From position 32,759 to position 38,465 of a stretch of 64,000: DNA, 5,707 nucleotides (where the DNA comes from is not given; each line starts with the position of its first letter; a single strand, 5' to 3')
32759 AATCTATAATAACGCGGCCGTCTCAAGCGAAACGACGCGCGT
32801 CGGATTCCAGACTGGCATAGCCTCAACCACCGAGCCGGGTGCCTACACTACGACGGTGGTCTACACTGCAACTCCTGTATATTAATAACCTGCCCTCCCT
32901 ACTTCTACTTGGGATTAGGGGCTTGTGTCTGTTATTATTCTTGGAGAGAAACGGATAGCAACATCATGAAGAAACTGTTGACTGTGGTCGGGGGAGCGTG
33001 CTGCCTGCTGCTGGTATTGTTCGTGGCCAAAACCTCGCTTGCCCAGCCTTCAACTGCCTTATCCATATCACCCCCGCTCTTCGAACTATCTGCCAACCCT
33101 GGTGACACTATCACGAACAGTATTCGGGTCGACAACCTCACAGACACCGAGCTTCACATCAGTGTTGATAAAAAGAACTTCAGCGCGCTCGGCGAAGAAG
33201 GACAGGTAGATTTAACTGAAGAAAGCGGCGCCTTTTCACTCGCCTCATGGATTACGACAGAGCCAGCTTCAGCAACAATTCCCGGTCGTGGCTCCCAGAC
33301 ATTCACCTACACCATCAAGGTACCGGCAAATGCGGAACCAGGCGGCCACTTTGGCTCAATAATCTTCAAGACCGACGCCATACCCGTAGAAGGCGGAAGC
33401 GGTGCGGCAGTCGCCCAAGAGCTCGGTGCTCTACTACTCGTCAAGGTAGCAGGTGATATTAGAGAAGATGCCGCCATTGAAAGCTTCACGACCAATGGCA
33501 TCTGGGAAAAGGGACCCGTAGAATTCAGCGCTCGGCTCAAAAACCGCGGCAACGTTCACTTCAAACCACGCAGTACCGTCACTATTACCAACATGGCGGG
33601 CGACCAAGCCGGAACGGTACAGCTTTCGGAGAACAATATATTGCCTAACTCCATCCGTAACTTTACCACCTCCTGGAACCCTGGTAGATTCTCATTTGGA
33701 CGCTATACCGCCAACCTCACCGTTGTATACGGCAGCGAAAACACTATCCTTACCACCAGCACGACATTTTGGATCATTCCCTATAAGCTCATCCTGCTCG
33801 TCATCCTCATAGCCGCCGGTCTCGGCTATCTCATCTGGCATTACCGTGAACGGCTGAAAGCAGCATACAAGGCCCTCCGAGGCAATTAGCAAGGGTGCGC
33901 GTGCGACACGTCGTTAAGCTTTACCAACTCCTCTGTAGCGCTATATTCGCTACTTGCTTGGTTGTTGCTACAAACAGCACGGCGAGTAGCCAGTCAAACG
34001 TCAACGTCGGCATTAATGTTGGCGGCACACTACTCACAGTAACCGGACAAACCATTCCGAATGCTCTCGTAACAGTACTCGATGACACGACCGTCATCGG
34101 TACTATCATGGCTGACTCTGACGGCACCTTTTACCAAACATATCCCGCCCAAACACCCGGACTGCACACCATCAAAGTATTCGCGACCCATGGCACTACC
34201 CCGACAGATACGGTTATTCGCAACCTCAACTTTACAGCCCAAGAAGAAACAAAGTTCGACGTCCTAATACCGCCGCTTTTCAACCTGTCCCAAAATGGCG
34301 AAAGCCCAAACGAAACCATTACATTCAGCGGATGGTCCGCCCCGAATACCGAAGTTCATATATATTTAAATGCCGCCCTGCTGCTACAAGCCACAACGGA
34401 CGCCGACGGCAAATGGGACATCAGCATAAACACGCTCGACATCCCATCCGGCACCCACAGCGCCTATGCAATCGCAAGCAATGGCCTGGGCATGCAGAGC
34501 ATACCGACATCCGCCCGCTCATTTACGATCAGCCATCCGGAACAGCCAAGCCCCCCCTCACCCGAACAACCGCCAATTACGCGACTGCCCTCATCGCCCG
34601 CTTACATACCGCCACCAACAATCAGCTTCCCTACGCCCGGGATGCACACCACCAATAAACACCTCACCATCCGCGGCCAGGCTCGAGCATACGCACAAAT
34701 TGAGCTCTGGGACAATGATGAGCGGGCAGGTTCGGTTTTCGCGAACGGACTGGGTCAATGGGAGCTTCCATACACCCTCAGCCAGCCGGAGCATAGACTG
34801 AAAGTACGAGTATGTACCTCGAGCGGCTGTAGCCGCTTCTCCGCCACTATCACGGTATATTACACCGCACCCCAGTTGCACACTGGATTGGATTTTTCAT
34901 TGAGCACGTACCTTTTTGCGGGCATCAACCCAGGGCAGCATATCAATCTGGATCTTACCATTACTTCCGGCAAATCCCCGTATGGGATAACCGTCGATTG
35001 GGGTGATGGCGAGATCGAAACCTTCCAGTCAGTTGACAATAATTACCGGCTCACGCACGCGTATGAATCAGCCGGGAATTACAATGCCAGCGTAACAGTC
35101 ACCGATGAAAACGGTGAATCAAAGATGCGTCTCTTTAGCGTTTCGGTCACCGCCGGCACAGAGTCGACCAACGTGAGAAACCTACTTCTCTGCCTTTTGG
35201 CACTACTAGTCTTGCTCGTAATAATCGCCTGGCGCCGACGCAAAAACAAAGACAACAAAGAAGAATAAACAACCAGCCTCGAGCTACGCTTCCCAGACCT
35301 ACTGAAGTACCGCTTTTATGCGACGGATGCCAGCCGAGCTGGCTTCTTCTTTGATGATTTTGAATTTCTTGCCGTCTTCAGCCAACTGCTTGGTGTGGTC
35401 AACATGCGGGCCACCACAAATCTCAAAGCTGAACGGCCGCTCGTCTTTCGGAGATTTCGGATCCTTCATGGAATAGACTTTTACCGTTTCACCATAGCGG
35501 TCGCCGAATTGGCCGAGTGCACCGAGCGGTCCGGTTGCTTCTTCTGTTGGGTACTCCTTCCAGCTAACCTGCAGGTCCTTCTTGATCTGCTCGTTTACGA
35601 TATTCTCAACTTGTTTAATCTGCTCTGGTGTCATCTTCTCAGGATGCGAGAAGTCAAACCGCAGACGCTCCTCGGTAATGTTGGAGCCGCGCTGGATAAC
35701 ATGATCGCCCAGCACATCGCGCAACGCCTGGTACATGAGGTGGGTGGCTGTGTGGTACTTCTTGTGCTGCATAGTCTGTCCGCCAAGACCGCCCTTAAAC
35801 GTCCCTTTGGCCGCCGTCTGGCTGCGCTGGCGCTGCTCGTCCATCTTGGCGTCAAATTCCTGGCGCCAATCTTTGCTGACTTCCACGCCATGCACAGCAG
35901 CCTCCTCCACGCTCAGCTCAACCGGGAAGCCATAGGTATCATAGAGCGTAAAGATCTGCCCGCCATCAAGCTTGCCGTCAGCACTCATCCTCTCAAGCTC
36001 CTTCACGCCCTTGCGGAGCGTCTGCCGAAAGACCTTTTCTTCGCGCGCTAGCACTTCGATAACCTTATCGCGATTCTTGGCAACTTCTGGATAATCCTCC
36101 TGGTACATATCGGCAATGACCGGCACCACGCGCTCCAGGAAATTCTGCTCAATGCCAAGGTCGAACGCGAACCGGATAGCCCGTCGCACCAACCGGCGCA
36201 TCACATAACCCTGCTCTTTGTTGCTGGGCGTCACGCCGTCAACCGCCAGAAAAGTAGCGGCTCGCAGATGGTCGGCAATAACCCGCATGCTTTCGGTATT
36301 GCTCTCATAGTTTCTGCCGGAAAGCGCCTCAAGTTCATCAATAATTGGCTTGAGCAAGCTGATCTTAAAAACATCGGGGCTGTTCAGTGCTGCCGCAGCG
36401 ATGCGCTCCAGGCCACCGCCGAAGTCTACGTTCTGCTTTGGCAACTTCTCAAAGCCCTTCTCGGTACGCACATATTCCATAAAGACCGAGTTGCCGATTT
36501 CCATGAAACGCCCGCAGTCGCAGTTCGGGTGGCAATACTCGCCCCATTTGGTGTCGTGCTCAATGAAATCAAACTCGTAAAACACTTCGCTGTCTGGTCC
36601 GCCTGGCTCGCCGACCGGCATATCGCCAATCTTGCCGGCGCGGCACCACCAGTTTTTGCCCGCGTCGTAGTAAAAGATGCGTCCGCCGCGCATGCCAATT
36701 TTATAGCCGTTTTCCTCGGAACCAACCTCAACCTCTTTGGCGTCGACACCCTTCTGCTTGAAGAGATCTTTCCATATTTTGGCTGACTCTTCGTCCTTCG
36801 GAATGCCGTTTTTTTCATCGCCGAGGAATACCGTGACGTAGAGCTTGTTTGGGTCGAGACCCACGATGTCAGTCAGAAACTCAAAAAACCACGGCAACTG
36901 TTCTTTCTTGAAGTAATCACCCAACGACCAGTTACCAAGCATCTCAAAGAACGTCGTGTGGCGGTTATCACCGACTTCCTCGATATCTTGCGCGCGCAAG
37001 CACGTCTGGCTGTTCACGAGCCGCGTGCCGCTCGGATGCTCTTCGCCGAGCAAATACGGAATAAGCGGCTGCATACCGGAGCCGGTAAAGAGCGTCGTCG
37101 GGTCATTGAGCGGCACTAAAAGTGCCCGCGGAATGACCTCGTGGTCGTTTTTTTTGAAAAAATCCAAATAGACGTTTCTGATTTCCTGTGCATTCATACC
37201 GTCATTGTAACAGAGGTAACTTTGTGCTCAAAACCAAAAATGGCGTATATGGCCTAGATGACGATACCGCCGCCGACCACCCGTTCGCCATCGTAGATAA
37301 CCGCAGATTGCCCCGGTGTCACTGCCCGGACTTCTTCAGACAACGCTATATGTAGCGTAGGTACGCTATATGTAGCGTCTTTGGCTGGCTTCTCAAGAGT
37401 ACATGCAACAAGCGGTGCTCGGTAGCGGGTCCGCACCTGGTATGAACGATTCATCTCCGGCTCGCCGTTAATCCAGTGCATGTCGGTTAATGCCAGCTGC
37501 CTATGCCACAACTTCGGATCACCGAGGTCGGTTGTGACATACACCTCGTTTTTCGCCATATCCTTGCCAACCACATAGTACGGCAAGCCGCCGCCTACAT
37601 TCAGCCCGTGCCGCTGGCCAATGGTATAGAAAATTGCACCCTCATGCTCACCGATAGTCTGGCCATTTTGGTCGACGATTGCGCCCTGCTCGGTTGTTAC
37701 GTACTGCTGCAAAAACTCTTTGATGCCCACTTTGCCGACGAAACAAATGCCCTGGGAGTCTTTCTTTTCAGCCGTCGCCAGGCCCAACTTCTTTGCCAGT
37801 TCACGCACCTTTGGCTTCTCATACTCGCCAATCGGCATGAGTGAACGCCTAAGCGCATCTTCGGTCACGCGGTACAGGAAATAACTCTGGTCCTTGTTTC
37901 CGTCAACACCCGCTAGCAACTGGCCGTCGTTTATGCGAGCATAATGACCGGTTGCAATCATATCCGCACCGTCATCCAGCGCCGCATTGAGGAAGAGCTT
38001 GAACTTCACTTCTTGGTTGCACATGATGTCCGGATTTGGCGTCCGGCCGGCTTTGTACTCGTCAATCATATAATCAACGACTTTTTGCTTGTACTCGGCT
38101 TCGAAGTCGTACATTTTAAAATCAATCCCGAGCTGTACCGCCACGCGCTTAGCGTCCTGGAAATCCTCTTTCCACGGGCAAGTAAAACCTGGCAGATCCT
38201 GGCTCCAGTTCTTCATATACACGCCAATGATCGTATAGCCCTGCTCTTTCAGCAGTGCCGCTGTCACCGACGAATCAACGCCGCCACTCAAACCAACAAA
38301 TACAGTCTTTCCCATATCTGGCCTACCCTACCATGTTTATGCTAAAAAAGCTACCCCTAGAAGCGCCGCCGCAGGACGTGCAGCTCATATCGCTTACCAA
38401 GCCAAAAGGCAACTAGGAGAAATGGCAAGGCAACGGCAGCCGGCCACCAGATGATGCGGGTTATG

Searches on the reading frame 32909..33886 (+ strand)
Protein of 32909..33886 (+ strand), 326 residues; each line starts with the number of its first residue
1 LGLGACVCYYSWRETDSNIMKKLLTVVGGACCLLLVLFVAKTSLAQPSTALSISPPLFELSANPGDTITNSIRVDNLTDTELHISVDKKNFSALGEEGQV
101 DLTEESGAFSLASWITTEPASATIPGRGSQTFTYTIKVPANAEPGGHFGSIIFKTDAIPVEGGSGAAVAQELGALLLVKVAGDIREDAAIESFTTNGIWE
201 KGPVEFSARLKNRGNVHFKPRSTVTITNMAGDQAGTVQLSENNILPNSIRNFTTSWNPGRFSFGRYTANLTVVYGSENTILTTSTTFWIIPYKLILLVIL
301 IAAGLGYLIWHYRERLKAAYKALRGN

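Call 15: search_protein_families(library=pfam, proteins=[window:32909-33886:+], max_evalue=0.001)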
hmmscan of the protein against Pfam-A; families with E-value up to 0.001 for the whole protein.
window:32909-33886:+ (326 aa): 1 family
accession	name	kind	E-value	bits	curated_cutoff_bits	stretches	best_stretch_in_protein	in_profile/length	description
PF06030.18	WxLIP_PGBD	-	8e-06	26.3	27.3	1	58-154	19-120/121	WxL Interacting Protein, peptidoglycan binding domain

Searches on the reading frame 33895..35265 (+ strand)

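Call 15: search_protein_families(library=pfam, proteins=[window:33895-35265:+], max_evalue=0.001)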
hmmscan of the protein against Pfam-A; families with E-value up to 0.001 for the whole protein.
window:33895-35265:+ (457 aa): 5 families
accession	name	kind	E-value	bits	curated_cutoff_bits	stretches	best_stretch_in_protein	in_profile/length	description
PF17936.7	Big_6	-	1.8e-12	47.8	27.6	1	44-98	12-67/83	Bacterial Ig domain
PF19077.6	Big_13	-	1.7e-11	44.9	27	0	140-211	27-99/102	Bacterial Ig-like domain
PF18911.6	PKD_4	-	4.5e-08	33.5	27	1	344-410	14-76/85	PKD domain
PF00801.26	PKD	-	2.3e-05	24.7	23.5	1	361-411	28-74/80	PKD domain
PF13620.12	CarboxypepD_reg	-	0.00067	20.4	32.3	0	42-105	2-64/82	Carboxypeptidase regulatory-like domain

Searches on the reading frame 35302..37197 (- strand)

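Call 15: search_protein_families(library=pfam, proteins=[window:35302-37197:-], max_evalue=0.001)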
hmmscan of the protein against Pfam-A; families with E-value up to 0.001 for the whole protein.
window:35302-37197:- (632 aa): 2 families
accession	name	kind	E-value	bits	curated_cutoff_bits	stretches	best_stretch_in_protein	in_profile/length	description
PF01411.24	tRNA-synt_2c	-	6.9e-118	395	30.3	1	5-492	1-460/552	tRNA synthetases class II (A)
PF07973.19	tRNA_SAD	-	1.8e-11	44.2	24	1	572-627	1-43/44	Threonyl and Alanyl tRNA synthetase second additional domain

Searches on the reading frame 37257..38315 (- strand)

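Call 15: search_protein_families(library=pfam, proteins=[window:37257-38315:-], max_evalue=0.001)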
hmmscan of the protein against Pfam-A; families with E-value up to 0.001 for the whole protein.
window:37257-38315:- (353 aa): 5 families
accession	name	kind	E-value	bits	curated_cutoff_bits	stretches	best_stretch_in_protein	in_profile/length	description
PF03054.22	tRNA_Me_trans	-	1.3e-76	257.2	20.6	1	4-195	2-202/202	tRNA methyl transferase HUP domain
PF20259.3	tRNA_Me_trans_M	-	4.2e-22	77.9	27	1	199-261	1-65/66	tRNA methyl transferase PRC-barrel domain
PF20258.4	tRNA_Me_trans_C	-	9.1e-18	64.8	20.6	1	272-352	2-77/77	Aminomethyltransferase beta-barrel domain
PF02540.23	NAD_synthase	-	5.1e-08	32.8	21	1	3-77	19-87/242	NAD synthase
PF00733.27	Asn_synthase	-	1.6e-06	28.5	21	1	7-129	22-139/354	Asparagine synthase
